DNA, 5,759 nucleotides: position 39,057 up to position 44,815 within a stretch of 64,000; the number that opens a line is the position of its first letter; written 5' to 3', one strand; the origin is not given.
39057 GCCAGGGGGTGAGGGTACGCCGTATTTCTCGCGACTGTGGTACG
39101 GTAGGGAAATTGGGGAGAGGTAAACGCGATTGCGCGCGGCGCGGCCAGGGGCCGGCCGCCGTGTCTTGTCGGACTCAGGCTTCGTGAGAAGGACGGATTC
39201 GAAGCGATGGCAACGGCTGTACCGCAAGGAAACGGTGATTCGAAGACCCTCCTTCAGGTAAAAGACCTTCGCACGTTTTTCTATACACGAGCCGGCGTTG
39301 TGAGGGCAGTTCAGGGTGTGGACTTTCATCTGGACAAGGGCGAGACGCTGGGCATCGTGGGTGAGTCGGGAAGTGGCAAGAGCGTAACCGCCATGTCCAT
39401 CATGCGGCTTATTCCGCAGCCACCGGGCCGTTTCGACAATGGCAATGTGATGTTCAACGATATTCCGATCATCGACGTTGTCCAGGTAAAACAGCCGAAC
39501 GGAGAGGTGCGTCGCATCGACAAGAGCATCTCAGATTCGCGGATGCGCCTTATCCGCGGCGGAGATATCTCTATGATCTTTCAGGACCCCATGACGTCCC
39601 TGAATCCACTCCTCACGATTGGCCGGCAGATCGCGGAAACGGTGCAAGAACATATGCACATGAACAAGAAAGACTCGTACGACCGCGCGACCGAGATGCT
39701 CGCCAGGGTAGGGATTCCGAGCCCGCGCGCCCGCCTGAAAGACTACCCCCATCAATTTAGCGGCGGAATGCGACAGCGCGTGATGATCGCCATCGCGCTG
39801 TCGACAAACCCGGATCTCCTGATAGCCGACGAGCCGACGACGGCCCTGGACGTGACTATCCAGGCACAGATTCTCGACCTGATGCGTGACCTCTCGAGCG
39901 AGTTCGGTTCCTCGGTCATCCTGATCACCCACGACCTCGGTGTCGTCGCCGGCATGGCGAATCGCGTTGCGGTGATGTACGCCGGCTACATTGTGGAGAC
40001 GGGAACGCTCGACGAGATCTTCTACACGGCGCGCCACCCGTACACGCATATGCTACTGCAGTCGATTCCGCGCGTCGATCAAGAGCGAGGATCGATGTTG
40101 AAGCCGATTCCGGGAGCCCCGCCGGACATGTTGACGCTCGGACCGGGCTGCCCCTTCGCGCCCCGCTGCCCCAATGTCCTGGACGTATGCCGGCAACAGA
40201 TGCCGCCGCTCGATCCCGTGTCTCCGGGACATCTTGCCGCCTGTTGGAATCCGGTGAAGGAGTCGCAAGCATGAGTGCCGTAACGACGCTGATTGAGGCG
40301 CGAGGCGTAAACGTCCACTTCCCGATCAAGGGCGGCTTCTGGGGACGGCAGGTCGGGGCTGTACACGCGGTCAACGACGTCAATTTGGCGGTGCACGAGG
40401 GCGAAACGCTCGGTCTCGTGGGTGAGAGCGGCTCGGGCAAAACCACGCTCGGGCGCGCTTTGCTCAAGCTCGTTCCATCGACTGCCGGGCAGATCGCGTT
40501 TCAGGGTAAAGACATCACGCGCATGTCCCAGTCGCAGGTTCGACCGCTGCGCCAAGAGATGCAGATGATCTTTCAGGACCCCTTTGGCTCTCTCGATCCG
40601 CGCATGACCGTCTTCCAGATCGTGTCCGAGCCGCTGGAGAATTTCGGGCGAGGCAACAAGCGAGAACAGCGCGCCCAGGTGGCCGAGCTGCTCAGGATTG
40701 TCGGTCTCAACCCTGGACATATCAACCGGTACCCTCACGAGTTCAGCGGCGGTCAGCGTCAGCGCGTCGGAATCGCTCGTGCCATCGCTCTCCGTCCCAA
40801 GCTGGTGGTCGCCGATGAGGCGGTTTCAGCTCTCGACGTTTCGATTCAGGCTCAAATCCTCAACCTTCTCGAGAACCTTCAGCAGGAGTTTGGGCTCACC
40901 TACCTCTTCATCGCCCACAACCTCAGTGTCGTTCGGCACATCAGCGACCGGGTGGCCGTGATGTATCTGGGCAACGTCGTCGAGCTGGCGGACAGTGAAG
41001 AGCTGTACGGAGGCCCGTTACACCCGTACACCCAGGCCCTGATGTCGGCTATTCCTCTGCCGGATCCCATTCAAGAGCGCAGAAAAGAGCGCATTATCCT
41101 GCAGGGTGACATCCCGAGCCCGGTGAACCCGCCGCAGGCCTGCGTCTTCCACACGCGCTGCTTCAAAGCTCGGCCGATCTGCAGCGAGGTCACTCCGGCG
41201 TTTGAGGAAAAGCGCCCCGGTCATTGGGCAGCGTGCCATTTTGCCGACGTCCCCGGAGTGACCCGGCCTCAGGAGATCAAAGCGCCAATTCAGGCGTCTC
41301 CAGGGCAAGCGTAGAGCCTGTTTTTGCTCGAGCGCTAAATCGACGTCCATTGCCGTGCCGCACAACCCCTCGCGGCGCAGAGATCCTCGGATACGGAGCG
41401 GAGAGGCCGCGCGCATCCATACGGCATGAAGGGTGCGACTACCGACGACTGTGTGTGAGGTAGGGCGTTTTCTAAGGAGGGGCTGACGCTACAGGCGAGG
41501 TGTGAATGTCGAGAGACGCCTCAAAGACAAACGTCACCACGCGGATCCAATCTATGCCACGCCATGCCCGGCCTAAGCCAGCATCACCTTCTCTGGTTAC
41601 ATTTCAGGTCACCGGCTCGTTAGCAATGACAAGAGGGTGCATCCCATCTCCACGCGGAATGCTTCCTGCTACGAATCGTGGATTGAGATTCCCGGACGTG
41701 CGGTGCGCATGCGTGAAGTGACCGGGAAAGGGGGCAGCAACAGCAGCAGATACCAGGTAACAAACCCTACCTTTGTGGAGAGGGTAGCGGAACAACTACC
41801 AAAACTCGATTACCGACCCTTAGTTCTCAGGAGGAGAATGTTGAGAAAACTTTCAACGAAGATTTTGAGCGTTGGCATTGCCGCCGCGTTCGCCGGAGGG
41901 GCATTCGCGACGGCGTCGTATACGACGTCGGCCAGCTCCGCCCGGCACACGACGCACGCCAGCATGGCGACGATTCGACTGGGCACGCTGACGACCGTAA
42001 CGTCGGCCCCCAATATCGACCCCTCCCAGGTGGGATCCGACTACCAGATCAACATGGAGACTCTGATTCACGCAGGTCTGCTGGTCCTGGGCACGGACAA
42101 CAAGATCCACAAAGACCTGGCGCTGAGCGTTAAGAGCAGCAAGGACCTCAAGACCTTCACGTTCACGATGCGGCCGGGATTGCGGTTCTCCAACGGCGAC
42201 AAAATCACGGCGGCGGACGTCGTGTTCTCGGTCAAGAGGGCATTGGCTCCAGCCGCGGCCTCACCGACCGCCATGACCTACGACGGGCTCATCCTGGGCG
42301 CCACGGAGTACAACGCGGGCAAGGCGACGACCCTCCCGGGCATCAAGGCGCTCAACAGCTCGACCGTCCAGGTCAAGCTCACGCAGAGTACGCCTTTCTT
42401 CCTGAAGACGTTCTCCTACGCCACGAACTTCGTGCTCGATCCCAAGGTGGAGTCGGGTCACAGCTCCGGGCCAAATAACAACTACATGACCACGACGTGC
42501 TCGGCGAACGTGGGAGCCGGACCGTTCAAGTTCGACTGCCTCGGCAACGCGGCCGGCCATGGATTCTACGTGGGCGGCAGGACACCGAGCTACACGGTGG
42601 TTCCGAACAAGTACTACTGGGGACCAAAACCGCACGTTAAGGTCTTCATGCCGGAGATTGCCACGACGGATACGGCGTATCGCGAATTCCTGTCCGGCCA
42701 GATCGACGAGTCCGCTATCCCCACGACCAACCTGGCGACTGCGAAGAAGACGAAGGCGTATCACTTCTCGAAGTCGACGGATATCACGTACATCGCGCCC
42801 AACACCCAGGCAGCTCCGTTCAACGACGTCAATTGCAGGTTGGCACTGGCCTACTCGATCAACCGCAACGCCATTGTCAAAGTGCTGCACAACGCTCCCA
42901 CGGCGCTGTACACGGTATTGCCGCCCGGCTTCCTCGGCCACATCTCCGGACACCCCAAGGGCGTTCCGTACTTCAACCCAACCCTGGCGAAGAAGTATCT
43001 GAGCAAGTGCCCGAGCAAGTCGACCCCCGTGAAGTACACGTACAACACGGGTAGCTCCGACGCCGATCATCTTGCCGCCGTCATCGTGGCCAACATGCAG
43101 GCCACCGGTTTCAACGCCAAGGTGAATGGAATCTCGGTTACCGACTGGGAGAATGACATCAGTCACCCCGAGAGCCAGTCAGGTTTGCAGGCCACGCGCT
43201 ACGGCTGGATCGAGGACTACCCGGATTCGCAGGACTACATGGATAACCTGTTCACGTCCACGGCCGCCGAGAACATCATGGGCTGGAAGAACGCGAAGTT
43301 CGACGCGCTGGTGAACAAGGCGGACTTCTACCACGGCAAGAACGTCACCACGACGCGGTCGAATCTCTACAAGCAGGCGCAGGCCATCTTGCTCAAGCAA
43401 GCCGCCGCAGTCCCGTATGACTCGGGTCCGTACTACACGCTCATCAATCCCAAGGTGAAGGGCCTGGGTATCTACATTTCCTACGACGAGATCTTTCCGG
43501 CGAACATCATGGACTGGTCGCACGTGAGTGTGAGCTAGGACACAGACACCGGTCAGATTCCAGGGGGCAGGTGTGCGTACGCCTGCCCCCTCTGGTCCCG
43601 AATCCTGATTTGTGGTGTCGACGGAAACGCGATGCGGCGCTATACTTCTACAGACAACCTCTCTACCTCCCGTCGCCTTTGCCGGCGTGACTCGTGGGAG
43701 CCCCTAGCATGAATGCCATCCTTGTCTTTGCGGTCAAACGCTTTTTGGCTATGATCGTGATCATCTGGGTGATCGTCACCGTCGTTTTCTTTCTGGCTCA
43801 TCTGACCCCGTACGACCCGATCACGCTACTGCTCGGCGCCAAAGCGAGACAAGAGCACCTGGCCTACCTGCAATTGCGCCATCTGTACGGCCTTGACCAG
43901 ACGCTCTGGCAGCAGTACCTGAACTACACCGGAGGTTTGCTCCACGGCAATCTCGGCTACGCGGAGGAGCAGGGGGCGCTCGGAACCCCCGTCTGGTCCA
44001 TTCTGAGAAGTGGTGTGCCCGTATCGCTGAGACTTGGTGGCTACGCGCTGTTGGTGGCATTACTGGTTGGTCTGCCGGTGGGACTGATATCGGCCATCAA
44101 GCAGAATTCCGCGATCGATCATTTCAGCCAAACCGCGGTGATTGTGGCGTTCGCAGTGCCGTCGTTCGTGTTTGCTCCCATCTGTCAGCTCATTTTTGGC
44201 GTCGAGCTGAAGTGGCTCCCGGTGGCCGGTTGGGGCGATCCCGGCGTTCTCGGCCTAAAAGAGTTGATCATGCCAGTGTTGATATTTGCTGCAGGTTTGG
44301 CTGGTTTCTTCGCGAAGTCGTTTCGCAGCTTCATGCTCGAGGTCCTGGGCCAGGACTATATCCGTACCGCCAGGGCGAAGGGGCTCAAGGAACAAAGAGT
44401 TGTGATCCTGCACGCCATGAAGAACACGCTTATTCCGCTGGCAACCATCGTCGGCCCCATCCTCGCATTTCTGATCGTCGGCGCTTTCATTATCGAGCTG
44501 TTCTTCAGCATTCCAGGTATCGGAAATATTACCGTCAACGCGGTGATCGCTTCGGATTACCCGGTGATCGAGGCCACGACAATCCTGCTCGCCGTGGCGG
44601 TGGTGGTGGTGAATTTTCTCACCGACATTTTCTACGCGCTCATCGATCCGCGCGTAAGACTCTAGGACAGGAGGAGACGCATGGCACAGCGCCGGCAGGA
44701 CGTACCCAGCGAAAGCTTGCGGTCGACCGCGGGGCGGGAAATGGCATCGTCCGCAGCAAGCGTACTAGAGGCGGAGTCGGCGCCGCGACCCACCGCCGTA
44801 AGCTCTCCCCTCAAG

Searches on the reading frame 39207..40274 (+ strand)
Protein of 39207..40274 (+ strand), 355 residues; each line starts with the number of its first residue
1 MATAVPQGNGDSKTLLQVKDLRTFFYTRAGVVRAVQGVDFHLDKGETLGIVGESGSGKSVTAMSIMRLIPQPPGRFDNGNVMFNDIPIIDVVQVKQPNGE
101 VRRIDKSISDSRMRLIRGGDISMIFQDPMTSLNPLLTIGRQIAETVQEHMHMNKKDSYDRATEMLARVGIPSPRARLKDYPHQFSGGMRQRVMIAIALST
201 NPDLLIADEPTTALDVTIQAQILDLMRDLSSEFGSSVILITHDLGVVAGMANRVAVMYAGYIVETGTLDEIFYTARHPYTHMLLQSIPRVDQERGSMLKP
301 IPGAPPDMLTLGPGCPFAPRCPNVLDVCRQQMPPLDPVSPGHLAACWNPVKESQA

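Call 64: search_protein_families(library=pfam, proteins=[window:39207-40274:+], max_evalue=0.00001)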
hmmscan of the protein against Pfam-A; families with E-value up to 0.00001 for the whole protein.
window:39207-40274:+ (355 aa): 3 families
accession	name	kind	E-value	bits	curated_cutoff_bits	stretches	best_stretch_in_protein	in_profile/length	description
PF00005.33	ABC_tran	-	3.7e-27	96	25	1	36-212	2-137/137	ABC transporter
PF08352.17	oligo_HPY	-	3.6e-19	69.4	27.1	1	263-328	1-65/65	Oligopeptide/dipeptide transporter, C-terminal region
PF13304.12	AAA_21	-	1.8e-07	32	27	1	177-247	231-303/304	AAA domain, putative AbiEii toxin, Type IV TA system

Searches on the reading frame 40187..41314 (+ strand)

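Call 64: search_protein_families(library=pfam, proteins=[window:40187-41314:+], max_evalue=0.00001)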
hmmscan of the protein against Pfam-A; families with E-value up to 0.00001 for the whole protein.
window:40187-41314:+ (375 aa): 2 families
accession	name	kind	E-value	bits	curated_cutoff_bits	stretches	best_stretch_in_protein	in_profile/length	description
PF00005.33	ABC_tran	-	6.6e-34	117.9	25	1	62-213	1-136/137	ABC transporter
PF08352.17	oligo_HPY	-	6.5e-15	55.7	27.1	1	265-332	1-65/65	Oligopeptide/dipeptide transporter, C-terminal region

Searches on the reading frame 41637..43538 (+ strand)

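Call 64: search_protein_families(library=pfam, proteins=[window:41637-43538:+], max_evalue=0.00001)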
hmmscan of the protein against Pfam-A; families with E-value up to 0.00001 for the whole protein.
window:41637-43538:+ (633 aa): 1 family
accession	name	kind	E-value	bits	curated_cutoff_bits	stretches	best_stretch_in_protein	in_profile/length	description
PF00496.27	SBP_bac_5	-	1.6e-63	215.5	32.4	1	156-544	1-366/368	Bacterial extracellular solute-binding proteins, family 5 Middle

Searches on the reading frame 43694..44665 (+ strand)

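Call 64: search_protein_families(library=pfam, proteins=[window:43694-44665:+], max_evalue=0.00001)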
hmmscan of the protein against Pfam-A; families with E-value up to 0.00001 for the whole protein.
window:43694-44665:+ (323 aa): 2 families
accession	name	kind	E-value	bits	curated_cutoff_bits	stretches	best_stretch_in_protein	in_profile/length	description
PF00528.27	BPD_transp_1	-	4.4e-36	124.8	26.4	1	126-322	1-183/184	Binding-protein-dependent transport system inner membrane component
PF19300.4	BPD_transp_1_N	-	1.6e-10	41.6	23.8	1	10-86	2-76/114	Binding-prot-dependent transport system membrane comp, N-term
